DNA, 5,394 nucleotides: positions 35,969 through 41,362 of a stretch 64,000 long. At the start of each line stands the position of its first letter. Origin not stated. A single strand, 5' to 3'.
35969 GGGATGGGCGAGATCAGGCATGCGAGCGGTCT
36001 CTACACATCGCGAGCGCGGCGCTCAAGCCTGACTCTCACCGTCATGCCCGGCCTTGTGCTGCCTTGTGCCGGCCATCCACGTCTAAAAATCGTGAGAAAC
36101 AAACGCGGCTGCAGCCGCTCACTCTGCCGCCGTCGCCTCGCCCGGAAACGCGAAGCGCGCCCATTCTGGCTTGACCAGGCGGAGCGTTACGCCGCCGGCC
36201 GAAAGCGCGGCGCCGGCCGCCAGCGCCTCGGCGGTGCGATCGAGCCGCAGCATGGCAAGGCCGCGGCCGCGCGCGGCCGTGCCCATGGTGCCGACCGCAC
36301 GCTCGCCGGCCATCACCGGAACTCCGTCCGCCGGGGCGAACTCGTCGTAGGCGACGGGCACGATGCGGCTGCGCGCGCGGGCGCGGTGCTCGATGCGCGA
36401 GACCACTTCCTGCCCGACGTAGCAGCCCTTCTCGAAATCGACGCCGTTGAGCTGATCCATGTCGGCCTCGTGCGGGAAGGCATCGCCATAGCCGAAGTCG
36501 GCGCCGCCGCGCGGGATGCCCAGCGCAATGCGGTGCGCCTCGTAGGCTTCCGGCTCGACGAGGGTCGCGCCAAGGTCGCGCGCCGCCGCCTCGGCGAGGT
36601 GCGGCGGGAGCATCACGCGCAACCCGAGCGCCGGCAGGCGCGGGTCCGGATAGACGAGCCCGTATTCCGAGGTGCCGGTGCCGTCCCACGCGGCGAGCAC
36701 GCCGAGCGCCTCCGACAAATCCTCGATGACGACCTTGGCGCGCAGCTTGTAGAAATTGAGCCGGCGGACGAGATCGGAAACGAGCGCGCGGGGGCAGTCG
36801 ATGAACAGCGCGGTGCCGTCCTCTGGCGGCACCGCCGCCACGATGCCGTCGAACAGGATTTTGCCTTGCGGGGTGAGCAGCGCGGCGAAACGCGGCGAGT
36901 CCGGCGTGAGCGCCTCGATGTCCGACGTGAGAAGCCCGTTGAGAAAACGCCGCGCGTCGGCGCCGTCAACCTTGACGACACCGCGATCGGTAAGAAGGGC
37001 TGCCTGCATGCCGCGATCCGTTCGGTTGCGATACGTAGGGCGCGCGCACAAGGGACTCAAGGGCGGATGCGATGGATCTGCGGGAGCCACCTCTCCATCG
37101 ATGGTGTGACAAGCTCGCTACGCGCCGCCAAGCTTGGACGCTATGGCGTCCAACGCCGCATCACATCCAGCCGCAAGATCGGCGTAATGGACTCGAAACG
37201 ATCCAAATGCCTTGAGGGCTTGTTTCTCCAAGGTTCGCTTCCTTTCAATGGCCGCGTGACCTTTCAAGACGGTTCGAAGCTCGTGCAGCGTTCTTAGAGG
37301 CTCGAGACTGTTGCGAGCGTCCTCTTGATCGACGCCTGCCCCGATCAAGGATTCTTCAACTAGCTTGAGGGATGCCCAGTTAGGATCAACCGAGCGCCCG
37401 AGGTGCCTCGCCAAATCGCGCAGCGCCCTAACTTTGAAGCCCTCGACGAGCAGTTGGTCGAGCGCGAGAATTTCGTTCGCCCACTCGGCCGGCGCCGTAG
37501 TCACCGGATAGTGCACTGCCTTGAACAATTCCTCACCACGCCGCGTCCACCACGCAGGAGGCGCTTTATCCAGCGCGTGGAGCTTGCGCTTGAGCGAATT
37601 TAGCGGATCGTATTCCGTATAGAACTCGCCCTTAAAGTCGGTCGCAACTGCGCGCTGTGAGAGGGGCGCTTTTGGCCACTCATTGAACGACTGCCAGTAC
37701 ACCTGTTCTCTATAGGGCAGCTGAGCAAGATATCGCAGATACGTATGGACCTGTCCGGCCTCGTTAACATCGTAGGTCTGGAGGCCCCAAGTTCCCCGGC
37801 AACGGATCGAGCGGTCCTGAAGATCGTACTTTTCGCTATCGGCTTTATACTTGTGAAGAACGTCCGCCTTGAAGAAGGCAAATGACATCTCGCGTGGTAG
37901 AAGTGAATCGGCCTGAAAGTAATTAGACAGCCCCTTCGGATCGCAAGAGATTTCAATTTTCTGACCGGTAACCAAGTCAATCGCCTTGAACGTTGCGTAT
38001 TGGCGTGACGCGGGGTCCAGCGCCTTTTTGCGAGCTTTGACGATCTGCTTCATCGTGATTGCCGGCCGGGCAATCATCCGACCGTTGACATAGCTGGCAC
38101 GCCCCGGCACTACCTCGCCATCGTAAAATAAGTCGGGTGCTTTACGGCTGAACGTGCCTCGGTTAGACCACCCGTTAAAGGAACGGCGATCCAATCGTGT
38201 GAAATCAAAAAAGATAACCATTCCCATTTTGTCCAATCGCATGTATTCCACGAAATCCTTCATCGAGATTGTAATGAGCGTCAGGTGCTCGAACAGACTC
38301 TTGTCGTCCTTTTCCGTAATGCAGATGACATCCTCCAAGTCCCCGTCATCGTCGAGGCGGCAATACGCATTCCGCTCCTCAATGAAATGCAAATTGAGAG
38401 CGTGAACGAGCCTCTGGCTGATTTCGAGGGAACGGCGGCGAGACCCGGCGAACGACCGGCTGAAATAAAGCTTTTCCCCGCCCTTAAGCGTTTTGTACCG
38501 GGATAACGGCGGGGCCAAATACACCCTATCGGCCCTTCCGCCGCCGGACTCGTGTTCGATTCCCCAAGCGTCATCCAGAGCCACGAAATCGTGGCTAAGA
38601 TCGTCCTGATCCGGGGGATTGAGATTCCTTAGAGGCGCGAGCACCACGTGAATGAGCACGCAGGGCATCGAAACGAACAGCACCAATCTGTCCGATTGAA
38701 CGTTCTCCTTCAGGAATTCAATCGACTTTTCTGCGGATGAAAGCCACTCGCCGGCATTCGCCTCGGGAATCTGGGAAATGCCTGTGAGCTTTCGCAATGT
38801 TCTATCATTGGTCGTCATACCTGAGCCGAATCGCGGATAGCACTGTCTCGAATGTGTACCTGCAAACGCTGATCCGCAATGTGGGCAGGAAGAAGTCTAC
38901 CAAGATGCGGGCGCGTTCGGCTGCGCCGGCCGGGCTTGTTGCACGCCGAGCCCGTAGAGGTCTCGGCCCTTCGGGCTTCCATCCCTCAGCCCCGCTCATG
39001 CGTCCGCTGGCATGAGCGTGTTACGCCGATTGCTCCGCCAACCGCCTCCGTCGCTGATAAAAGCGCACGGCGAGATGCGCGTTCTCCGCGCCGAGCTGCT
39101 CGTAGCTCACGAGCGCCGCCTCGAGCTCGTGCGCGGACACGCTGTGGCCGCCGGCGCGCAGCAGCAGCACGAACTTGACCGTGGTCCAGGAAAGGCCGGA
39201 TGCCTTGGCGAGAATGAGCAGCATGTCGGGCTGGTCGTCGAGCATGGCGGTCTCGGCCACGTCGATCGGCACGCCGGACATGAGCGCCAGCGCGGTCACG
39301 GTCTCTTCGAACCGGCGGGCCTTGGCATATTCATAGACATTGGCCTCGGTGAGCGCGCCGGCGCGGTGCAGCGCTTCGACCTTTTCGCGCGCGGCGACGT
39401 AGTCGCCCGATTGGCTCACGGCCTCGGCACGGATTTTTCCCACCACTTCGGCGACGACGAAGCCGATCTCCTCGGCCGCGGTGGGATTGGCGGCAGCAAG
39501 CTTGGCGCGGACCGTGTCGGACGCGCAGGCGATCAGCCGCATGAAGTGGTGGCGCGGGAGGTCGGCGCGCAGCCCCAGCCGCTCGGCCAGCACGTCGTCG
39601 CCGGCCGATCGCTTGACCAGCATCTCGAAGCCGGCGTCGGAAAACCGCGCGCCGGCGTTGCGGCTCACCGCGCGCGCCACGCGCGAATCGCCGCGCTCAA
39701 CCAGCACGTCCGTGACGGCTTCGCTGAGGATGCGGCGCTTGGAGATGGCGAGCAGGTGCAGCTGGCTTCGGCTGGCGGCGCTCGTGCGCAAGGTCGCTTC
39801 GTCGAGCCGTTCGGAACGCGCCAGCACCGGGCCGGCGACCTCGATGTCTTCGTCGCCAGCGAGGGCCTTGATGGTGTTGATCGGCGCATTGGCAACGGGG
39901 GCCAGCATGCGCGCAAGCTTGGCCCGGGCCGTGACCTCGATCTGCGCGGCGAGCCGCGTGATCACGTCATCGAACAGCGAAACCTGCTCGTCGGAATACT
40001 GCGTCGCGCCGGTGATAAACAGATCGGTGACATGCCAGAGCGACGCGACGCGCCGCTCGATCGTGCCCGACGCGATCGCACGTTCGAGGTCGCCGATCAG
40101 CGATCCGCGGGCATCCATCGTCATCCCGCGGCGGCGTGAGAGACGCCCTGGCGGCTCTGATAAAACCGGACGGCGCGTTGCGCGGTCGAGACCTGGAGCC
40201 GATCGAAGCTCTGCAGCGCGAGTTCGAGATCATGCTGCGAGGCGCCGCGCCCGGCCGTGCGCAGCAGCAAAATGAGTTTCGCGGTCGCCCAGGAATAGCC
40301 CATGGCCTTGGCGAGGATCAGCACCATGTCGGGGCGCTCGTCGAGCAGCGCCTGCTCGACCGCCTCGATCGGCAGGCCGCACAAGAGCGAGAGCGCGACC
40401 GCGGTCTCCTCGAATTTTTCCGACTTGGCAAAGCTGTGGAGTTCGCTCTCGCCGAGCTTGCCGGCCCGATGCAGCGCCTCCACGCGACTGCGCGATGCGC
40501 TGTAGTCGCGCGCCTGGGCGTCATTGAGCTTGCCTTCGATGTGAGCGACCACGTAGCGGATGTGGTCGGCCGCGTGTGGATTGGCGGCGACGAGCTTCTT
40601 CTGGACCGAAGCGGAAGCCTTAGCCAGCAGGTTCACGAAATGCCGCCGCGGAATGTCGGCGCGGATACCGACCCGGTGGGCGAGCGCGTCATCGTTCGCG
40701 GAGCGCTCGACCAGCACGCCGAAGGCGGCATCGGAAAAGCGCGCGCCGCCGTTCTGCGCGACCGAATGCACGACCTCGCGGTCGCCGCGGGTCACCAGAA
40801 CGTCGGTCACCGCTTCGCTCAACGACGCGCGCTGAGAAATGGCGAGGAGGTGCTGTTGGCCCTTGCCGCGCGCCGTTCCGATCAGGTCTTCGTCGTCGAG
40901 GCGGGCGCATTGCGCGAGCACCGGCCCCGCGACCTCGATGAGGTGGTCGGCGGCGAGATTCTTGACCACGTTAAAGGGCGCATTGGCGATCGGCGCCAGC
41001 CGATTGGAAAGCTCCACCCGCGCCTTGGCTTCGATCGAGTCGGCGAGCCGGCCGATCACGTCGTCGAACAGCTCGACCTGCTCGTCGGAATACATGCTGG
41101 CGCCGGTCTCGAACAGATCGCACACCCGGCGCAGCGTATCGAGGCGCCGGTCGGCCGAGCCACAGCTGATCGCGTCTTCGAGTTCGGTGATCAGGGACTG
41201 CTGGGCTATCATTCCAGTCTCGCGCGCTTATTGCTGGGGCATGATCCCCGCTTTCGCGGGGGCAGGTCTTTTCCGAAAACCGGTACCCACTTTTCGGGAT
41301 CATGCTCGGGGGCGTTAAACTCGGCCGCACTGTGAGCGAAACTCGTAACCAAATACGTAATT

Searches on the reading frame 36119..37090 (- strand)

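Call 59: search_protein_families(library=pfam, proteins=[window:36119-37090:-], max_evalue=0.0001)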
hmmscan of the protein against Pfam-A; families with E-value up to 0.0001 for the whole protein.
window:36119-37090:- (323 aa): 2 families
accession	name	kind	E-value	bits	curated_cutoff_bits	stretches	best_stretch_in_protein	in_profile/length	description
PF25455.1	Beta-barrel_CAF17_C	-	1.2e-19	70.3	25.7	1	239-312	1-69/70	CAF17, C-terminal beta-barrel domain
PF01571.26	GCV_T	-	2.9e-06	27.2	25.6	1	36-133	48-142/255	Aminomethyltransferase folate-binding domain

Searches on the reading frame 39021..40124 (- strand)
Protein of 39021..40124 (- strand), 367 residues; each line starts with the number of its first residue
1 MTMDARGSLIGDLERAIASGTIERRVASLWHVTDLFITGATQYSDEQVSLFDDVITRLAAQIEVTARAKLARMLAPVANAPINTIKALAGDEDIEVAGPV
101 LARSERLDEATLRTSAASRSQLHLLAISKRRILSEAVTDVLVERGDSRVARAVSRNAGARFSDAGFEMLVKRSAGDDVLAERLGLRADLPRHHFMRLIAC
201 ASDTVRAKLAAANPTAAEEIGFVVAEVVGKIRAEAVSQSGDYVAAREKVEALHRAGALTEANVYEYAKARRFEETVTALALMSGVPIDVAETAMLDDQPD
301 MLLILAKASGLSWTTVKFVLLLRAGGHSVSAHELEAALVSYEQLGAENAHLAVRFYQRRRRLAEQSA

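Call 59: search_protein_families(library=pfam, proteins=[window:39021-40124:-], max_evalue=0.0001)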
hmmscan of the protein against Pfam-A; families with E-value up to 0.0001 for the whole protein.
window:39021-40124:- (367 aa): 1 family
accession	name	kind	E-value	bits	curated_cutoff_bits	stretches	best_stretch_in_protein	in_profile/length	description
PF10098.14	DUF2336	-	1.6e-67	228.2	34.6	1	96-354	1-262/262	Uncharacterised protein conserved in bacteria (DUF2336)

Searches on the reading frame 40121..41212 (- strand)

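Call 59: search_protein_families(library=pfam, proteins=[window:40121-41212:-], max_evalue=0.0001)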
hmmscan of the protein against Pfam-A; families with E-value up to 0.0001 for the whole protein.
window:40121-41212:- (363 aa): 1 family
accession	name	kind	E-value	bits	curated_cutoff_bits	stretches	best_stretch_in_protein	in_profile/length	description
PF10098.14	DUF2336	-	1.5e-70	238.1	34.6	1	94-349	1-262/262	Uncharacterised protein conserved in bacteria (DUF2336)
